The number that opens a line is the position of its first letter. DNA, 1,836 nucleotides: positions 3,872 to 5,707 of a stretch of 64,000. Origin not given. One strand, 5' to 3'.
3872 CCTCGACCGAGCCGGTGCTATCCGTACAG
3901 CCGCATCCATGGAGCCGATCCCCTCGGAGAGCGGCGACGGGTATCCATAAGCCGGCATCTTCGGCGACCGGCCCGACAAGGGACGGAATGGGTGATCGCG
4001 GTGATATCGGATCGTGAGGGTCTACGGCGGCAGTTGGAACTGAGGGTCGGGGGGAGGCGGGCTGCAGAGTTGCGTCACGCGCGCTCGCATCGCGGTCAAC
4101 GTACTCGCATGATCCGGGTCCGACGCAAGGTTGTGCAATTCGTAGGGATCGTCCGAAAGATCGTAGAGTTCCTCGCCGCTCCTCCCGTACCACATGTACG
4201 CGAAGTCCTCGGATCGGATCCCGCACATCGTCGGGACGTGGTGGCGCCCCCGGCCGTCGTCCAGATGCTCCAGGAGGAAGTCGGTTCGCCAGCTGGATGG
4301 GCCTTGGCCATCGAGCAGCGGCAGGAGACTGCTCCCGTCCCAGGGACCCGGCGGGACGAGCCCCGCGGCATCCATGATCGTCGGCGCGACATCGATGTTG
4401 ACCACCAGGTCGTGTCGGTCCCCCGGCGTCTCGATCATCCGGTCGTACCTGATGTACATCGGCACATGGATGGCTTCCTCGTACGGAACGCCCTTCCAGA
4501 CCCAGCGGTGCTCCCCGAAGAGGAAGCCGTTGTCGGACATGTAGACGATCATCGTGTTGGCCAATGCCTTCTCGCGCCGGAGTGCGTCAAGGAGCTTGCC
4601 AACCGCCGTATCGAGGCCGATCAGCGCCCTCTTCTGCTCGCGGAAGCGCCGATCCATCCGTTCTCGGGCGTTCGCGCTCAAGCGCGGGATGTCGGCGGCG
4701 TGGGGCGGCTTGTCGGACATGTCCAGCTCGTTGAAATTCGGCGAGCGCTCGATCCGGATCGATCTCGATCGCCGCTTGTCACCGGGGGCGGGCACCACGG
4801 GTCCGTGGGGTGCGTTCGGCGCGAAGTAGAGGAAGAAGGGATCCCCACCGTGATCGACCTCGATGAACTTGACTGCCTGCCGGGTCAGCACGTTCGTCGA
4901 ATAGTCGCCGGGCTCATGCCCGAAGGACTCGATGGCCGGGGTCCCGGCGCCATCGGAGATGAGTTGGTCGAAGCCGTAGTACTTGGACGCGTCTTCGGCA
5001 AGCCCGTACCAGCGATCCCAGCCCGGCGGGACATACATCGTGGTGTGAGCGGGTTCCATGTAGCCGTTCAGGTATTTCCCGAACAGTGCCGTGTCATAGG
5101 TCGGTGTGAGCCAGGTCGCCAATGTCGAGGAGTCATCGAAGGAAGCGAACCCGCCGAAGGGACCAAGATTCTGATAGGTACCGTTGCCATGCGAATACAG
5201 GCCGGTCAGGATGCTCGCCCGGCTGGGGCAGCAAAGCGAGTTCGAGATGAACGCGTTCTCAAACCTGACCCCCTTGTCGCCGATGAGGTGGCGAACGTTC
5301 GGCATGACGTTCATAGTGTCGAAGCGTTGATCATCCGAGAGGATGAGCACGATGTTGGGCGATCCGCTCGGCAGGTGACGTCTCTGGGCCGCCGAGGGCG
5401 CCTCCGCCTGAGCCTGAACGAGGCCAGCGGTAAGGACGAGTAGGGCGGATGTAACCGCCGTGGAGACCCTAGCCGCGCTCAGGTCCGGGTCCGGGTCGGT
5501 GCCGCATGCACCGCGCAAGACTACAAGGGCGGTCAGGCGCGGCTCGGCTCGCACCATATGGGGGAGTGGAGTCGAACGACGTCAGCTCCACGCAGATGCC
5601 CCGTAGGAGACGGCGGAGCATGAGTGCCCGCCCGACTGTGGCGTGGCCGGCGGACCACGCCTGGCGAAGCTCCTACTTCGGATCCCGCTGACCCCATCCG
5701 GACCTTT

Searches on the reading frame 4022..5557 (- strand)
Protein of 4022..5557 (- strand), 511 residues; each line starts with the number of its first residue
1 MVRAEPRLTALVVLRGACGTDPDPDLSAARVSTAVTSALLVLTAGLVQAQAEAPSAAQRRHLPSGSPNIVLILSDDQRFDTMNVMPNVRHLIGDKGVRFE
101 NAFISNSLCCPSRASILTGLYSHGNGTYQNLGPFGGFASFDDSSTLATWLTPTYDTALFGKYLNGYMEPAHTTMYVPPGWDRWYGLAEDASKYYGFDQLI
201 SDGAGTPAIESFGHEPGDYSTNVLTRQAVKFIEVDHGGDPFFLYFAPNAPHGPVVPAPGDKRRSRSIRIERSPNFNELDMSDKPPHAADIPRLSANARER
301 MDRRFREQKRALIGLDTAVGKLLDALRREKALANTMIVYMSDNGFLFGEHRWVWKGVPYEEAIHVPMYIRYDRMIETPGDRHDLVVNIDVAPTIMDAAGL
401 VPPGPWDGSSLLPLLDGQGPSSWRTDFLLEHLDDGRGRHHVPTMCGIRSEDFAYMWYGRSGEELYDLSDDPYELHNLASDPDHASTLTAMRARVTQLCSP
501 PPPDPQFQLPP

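Call 13: search_protein_families(library=pfam, proteins=[window:4022-5557:-], max_evalue=0.01)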
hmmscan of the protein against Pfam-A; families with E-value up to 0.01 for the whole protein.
window:4022-5557:- (511 aa): 3 families
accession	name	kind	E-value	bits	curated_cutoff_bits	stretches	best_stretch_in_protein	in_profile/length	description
PF00884.28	Sulfatase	-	1.7e-40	139.7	25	1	67-399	1-300/301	Sulfatase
PF16347.10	SGSH_C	-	1.9e-29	103.3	29.3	1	348-497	1-151/154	N-sulphoglucosamine sulphohydrolase, C-terminal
PF01663.27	Phosphodiest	-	1.2e-06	28.8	23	0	70-130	2-65/342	Type I phosphodiesterase / nucleotide pyrophosphatase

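Call 71: find_encoding_contigs(protein=window:4022-5314:-, flank=10000, max_places=6)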
Protein window:4022-5314:- (430 aa): no gene with exactly this product is on record in the collection.
